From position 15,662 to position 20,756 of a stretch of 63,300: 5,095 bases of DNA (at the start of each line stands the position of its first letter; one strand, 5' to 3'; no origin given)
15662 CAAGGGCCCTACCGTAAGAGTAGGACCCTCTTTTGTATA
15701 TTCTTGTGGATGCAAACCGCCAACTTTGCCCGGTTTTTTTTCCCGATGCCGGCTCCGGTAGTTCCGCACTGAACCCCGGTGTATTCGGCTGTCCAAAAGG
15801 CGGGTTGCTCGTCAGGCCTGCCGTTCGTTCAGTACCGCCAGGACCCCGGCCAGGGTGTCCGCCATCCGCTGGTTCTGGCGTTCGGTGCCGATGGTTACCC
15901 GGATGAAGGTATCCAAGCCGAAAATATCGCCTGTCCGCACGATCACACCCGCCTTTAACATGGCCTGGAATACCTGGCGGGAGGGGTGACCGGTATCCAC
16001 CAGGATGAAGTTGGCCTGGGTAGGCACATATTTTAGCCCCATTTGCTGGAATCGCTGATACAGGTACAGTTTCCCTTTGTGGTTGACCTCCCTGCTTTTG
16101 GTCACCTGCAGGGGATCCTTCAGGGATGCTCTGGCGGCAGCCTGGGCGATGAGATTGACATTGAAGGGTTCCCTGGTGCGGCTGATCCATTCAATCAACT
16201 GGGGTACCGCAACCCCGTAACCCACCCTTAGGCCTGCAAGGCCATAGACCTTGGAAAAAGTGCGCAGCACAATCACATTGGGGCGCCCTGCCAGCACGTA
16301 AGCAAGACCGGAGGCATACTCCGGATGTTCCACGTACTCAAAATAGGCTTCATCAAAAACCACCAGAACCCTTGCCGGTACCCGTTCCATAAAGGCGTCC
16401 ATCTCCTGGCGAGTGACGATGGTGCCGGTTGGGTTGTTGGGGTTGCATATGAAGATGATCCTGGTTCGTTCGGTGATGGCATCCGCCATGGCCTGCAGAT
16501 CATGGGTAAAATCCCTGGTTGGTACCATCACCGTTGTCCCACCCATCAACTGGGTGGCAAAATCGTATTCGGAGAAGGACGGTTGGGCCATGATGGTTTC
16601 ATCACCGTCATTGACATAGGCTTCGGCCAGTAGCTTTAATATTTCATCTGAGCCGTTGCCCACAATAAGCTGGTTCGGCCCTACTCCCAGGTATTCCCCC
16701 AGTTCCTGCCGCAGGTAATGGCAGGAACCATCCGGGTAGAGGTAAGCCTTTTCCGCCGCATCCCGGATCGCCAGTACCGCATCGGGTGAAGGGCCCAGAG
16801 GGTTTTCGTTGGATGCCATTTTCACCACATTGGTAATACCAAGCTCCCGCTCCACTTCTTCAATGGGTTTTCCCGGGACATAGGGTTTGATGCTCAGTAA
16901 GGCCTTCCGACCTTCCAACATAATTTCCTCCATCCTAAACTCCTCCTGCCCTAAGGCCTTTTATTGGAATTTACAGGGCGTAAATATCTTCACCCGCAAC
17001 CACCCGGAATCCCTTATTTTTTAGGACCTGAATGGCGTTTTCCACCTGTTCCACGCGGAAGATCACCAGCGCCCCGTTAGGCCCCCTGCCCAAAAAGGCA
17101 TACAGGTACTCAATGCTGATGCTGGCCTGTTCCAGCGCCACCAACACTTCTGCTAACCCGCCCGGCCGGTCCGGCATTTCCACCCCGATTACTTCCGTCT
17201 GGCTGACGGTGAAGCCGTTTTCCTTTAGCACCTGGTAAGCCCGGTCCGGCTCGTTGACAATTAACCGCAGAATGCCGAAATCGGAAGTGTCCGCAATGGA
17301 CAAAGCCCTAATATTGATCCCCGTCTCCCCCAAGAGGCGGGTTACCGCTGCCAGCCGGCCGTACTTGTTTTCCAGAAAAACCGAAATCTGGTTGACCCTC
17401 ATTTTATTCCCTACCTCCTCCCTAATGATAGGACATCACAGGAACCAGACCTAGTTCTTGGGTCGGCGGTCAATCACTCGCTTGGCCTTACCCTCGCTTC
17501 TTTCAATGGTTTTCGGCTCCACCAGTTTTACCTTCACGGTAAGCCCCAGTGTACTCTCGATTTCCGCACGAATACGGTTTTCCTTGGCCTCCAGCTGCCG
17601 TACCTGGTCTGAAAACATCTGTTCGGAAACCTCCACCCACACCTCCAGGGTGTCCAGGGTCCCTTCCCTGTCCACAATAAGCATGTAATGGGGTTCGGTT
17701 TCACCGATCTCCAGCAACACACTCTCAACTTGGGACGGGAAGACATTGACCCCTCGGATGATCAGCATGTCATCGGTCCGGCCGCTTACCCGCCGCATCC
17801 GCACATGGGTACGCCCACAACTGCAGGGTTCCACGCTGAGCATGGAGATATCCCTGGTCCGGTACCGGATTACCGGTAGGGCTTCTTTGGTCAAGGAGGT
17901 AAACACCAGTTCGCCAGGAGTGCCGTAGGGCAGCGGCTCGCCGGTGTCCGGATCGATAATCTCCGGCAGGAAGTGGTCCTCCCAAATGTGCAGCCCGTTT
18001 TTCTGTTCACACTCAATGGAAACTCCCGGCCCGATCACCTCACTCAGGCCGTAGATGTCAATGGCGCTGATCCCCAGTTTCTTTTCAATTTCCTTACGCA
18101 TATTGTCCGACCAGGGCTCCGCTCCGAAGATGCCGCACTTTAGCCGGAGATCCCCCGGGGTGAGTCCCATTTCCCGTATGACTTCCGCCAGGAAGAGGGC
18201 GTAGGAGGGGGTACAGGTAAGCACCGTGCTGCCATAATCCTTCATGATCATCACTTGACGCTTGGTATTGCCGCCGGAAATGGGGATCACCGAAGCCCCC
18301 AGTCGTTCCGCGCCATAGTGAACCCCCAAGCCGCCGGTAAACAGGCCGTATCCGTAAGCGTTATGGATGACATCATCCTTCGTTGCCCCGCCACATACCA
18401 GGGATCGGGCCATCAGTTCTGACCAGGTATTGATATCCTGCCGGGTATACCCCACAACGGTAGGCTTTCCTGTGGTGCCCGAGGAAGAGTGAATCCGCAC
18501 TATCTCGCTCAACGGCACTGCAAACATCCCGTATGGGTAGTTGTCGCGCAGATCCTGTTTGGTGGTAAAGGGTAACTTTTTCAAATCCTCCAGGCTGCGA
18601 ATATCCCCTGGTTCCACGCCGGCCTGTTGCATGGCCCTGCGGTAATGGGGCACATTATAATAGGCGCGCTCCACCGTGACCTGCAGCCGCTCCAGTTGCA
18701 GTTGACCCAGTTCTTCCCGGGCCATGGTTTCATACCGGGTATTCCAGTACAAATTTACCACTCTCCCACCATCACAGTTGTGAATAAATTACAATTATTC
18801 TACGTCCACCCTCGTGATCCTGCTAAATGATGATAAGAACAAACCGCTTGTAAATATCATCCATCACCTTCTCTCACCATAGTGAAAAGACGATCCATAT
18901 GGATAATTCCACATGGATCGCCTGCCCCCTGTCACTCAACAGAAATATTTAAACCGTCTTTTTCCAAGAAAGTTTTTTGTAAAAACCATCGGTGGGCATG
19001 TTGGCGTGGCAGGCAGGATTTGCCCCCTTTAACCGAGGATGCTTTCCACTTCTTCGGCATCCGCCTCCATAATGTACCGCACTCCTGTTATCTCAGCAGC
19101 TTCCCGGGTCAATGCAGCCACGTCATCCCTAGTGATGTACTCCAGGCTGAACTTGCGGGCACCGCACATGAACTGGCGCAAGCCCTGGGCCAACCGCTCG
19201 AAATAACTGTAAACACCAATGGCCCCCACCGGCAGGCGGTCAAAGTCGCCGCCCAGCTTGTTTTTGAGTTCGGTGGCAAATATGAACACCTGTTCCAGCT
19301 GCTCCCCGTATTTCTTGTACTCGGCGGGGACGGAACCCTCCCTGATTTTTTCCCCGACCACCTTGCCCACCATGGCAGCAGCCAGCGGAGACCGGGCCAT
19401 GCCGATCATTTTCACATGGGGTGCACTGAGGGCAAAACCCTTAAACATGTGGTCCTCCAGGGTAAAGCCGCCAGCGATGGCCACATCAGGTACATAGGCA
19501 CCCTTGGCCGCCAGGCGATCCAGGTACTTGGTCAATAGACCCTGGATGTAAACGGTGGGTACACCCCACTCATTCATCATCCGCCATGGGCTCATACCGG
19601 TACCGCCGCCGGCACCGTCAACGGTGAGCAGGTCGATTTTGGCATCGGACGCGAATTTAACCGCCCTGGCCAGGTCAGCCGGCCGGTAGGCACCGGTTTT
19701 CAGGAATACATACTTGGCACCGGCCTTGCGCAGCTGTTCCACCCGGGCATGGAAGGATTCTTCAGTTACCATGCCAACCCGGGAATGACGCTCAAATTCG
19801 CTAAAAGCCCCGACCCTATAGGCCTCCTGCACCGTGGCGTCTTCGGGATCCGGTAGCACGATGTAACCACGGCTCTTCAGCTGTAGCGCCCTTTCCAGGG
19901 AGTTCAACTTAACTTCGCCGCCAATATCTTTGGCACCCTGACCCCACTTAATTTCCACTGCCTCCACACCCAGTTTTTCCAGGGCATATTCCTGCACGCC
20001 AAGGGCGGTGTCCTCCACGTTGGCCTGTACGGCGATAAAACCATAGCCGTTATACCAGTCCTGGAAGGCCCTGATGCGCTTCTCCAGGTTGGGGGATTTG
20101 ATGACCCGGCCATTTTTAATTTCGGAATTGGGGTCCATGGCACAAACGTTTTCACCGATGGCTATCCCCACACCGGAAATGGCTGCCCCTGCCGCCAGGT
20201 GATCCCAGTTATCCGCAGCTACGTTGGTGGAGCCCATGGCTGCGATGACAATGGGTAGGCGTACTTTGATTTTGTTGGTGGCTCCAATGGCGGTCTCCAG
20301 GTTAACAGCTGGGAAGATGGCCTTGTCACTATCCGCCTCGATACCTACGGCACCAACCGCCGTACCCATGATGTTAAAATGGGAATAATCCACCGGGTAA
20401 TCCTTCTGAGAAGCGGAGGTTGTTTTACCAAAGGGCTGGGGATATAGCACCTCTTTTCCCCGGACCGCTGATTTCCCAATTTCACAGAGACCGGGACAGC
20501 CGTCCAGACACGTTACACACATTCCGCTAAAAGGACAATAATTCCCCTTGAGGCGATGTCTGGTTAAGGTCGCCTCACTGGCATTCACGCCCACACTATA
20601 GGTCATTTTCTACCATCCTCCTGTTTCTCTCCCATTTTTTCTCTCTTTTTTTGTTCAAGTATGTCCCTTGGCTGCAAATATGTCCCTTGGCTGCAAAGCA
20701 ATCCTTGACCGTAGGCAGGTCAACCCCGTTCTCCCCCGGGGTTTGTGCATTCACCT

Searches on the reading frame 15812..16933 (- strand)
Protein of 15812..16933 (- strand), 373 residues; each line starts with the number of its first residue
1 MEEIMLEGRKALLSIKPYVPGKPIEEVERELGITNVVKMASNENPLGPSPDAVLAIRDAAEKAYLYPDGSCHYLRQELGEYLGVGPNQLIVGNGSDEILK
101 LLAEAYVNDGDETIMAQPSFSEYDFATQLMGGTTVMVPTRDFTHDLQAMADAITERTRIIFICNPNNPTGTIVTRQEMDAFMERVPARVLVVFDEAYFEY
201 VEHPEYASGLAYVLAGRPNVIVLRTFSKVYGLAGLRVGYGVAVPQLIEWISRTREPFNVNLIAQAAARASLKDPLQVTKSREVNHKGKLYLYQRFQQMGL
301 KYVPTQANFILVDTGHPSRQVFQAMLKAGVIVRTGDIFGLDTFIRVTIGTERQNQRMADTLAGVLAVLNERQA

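Call 41: search_protein_families(library=pfam, proteins=[window:15812-16933:-], max_evalue=0.0001)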
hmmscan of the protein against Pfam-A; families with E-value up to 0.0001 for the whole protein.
window:15812-16933:- (373 aa): 2 families
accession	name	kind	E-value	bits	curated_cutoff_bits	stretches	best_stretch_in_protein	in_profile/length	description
PF00155.27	Aminotran_1_2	-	5.5e-65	220.3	19.7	1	35-360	2-360/361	Aminotransferase class I and II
PF01041.23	DegT_DnrJ_EryC1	-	4.6e-05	23.2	19.8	1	74-162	29-118/360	DegT/DnrJ/EryC1/StrS aminotransferase family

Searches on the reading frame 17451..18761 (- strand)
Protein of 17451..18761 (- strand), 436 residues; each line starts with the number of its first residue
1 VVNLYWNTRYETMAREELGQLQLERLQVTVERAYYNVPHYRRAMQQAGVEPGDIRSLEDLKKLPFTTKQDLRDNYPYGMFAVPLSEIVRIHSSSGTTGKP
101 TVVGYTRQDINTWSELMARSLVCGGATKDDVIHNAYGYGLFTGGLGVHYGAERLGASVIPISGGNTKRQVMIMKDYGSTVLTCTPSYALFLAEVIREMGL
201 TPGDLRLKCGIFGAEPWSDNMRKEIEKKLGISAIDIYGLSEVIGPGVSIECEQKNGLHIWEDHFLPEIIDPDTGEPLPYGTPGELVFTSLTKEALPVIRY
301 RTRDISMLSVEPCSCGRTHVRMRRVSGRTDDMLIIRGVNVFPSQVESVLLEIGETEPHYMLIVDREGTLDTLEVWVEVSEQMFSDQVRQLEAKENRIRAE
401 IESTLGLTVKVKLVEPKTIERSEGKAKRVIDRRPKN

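Call 41: search_protein_families(library=pfam, proteins=[window:17451-18761:-], max_evalue=0.0001)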
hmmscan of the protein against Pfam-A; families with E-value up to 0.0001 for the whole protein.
window:17451-18761:- (436 aa): 2 families
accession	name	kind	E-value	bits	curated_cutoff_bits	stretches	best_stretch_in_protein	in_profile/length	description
PF14535.12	AMP-binding_C_2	-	6.5e-36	122.9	25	1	337-433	1-96/96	AMP-binding enzyme C-terminal domain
PF00501.34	AMP-binding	-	6.6e-15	55.2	29.9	1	86-288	163-375/384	AMP-binding enzyme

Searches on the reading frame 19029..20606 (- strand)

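Call 41: search_protein_families(library=pfam, proteins=[window:19029-20606:-], max_evalue=0.0001)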
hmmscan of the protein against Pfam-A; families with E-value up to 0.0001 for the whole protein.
window:19029-20606:- (525 aa): 1 family
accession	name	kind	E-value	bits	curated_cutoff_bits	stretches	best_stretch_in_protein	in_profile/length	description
PF01645.23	Glu_synthase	-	1.7e-13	51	20.4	1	279-400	185-303/369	Conserved region in glutamate synthase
